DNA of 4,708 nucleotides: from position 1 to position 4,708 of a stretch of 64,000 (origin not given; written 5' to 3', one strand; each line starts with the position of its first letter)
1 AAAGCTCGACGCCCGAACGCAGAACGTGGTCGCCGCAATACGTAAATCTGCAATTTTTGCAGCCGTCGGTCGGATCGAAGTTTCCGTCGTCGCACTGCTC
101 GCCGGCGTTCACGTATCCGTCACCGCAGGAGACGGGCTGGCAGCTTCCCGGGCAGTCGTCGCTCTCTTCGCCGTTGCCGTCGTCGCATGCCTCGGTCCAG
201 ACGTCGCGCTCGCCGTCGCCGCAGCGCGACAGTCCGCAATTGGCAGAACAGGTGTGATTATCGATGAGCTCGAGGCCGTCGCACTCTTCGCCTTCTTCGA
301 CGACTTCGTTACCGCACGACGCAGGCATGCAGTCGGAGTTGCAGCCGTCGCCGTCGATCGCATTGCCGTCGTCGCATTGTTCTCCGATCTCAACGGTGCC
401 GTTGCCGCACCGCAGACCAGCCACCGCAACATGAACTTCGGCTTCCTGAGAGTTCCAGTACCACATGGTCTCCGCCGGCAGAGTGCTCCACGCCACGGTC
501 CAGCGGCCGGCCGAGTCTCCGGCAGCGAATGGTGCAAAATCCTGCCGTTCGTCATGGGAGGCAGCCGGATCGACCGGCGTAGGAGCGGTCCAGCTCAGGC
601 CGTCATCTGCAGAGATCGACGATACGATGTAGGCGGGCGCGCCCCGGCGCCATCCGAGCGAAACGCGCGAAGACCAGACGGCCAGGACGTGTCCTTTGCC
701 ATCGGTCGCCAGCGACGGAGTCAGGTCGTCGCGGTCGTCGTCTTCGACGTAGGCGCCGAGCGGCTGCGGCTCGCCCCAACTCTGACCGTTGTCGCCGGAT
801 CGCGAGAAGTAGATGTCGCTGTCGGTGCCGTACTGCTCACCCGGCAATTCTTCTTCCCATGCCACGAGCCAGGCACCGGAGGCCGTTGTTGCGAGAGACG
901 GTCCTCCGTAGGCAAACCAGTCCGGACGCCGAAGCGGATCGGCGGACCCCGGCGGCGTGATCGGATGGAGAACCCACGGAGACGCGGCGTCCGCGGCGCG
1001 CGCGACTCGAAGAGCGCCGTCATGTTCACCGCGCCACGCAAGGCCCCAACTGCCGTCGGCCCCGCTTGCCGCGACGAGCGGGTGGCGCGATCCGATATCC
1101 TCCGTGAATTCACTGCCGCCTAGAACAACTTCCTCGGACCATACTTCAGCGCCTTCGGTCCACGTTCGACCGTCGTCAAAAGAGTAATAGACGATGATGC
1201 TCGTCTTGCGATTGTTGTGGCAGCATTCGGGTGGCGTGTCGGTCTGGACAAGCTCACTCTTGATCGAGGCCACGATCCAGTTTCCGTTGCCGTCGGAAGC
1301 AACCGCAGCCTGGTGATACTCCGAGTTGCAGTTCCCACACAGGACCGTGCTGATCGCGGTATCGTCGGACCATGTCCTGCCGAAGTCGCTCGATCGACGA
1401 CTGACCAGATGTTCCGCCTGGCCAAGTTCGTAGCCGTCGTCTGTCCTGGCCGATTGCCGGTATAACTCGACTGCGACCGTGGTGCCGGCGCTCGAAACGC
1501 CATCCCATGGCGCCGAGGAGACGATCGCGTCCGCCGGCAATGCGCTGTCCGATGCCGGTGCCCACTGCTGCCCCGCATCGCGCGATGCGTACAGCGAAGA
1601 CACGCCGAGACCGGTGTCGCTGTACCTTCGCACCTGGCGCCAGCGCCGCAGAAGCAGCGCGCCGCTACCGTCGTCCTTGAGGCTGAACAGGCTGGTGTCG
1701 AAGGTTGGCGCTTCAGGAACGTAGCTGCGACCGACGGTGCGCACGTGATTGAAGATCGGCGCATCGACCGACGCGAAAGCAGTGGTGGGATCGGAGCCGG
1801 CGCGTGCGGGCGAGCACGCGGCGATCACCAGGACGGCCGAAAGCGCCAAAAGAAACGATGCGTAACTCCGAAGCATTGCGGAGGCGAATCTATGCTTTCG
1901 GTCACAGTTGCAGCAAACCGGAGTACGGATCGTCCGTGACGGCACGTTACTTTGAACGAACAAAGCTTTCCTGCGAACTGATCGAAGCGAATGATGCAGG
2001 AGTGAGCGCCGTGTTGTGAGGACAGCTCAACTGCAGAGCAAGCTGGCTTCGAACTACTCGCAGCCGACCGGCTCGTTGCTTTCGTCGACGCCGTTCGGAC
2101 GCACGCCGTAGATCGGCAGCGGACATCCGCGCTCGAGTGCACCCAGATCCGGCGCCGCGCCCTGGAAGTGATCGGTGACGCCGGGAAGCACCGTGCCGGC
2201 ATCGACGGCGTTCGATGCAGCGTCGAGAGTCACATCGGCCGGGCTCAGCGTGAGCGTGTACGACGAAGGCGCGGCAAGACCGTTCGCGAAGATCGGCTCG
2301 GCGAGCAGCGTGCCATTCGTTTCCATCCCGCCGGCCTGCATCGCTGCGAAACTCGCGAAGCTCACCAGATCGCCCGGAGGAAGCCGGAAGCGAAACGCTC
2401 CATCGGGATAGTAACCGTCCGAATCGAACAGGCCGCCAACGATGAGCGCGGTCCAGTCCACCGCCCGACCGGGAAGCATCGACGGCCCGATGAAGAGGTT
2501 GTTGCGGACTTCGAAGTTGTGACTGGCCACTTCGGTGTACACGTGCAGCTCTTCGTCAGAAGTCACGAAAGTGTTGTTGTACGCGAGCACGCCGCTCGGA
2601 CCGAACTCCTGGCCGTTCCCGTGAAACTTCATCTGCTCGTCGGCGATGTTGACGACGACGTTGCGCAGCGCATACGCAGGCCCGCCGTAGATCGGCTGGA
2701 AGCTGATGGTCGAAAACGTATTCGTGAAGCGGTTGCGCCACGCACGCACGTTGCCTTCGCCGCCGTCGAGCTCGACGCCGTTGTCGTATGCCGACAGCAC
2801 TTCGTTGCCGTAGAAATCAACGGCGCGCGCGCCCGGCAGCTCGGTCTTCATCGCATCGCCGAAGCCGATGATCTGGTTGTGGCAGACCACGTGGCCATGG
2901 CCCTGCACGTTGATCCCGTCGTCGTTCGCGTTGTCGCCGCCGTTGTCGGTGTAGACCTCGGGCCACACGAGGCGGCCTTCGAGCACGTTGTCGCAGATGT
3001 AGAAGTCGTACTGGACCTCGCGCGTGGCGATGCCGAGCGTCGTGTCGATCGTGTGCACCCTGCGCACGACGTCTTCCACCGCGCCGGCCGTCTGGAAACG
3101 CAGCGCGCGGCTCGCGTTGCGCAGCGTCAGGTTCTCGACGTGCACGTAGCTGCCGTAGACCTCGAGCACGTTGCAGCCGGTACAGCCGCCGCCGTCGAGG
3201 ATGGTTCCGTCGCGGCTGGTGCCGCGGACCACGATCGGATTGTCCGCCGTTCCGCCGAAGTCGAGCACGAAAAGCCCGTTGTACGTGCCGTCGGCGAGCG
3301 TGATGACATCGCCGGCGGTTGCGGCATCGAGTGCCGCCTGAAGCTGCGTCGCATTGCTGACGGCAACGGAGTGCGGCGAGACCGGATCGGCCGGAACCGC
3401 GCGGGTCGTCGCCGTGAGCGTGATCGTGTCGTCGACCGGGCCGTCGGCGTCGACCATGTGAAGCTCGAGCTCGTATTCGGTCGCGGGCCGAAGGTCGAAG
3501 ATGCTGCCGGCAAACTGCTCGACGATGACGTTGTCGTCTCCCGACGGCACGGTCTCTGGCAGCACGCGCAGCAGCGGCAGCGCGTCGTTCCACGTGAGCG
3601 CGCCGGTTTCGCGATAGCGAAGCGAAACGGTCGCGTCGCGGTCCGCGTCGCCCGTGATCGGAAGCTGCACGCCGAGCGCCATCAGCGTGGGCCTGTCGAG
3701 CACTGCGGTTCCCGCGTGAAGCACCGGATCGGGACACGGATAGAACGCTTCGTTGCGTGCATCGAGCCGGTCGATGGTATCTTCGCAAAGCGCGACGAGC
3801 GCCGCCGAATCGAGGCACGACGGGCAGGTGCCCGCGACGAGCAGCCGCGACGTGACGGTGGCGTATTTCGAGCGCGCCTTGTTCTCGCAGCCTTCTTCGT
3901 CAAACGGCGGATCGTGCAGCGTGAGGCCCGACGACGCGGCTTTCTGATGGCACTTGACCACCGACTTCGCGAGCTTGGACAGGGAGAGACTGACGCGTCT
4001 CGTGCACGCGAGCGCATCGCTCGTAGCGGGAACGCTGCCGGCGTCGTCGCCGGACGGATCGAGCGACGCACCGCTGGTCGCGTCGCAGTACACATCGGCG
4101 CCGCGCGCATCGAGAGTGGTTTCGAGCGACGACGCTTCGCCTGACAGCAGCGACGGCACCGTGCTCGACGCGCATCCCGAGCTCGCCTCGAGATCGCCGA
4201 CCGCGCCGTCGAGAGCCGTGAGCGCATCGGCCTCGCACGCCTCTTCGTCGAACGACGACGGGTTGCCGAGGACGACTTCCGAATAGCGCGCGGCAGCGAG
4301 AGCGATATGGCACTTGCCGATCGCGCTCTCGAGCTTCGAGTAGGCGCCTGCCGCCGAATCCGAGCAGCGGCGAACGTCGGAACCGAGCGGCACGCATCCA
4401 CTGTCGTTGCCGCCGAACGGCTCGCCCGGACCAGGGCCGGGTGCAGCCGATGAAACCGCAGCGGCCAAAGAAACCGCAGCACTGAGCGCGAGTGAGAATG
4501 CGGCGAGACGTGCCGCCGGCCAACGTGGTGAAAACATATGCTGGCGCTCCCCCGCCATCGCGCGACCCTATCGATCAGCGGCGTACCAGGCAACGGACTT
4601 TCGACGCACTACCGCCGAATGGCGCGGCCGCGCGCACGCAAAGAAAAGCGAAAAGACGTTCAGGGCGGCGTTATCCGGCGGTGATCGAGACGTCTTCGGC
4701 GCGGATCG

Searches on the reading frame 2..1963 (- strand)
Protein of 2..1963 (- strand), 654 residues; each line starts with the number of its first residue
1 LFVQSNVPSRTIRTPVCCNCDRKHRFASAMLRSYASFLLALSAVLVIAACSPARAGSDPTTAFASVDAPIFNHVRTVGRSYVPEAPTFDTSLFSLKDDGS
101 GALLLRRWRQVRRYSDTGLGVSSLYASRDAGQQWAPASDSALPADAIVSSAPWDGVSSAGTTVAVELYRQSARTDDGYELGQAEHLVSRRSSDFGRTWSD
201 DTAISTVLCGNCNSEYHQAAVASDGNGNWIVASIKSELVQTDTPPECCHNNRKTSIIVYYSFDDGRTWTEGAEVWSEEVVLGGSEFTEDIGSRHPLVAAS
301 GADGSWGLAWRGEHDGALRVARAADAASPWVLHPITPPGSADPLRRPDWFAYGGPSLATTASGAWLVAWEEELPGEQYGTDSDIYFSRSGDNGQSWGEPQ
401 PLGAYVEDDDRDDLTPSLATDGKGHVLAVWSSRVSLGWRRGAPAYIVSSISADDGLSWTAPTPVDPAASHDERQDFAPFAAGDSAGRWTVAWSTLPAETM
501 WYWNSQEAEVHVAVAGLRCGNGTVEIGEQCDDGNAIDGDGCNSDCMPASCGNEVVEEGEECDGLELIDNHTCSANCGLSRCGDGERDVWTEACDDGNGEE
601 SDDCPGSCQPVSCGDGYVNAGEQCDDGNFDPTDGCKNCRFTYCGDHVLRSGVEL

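Call 77: search_protein_families(library=pfam, proteins=[window:2-1963:-], max_evalue=0.00001)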
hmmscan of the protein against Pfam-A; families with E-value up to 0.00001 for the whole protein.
window:2-1963:- (654 aa): 2 families
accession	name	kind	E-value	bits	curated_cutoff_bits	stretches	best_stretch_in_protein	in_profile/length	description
PF13948.11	DUF4215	-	1.5e-14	54.4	27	0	612-638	20-46/47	Domain of unknown function (DUF4215)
PF13088.12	BNR_2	-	8.4e-11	42.2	31.4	0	184-272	80-154/277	BNR repeat-like domain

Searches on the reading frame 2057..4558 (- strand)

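Call 77: search_protein_families(library=pfam, proteins=[window:2057-4558:-], max_evalue=0.00001)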
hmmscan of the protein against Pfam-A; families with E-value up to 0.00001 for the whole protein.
window:2057-4558:- (834 aa): 1 family
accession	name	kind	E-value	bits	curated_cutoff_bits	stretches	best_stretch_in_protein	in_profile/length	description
PF14592.12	Chondroitinas_B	-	6e-06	25.9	24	0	400-482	1-79/426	Chondroitinase B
